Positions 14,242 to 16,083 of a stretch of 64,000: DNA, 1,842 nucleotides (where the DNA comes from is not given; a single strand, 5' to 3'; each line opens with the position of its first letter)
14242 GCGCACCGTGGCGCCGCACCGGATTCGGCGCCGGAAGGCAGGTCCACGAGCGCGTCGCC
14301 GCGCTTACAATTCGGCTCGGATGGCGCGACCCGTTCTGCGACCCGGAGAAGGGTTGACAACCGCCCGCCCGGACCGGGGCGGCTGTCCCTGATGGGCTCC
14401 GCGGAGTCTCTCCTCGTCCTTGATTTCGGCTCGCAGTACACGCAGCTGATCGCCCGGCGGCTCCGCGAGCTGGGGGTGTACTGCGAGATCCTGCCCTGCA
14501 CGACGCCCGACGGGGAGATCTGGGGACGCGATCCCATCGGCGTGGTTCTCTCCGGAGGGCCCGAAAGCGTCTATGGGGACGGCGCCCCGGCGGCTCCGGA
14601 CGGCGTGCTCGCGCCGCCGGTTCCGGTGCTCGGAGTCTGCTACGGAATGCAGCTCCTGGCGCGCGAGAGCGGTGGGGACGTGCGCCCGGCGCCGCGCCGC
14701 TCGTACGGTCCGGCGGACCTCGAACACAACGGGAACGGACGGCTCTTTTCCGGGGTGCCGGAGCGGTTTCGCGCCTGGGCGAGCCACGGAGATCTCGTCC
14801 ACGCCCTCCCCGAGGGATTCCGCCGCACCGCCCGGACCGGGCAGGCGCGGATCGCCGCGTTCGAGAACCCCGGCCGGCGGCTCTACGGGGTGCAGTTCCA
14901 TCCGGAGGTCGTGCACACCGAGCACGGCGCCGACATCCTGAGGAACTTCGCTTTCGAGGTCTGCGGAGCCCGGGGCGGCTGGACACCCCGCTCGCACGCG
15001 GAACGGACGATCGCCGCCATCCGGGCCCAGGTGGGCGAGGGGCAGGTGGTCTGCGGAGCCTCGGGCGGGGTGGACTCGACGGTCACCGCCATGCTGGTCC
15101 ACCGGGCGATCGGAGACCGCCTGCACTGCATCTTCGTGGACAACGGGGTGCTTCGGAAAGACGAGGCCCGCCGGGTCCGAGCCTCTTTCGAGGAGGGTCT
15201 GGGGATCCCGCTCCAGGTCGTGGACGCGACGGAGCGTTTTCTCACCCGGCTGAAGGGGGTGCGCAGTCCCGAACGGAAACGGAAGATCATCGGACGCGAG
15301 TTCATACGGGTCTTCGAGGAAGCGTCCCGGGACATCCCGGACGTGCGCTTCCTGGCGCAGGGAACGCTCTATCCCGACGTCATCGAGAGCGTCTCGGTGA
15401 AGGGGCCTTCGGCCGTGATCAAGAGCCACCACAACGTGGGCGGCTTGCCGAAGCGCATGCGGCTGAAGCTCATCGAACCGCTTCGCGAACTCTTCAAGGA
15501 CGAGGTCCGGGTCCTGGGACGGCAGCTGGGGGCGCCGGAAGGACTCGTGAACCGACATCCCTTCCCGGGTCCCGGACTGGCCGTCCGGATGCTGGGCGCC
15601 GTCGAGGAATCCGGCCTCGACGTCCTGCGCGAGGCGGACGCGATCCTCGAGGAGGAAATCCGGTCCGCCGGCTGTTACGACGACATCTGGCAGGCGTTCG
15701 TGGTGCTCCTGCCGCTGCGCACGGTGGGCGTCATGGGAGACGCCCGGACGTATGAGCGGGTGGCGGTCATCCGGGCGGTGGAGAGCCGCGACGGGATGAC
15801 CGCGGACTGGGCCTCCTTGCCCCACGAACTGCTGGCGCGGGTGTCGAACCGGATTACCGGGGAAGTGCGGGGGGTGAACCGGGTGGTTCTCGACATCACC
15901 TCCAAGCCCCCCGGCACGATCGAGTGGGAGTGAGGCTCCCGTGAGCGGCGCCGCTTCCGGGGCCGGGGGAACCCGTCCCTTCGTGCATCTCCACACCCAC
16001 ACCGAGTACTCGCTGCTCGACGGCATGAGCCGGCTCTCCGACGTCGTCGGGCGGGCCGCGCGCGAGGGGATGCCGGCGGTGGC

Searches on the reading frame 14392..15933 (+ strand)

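Call 36: search_protein_families(library=pfam, proteins=[window:14392-15933:+], max_evalue=0.001)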
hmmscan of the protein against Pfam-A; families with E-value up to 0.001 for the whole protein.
window:14392-15933:+ (513 aa): 4 families
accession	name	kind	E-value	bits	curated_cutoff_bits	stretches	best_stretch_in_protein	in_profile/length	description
PF00117.34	GATase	-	7.1e-44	150.2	22.8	1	8-189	1-189/190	Glutamine amidotransferase class-I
PF00958.27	GMP_synt_C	-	5e-43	145.5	27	1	421-512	1-92/92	GMP synthase C terminal domain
PF02540.23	NAD_synthase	-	1e-09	38.4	21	1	214-281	16-83/242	NAD synthase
PF07722.19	Peptidase_C26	-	6.6e-08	33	20.5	1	75-172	104-219/219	Peptidase C26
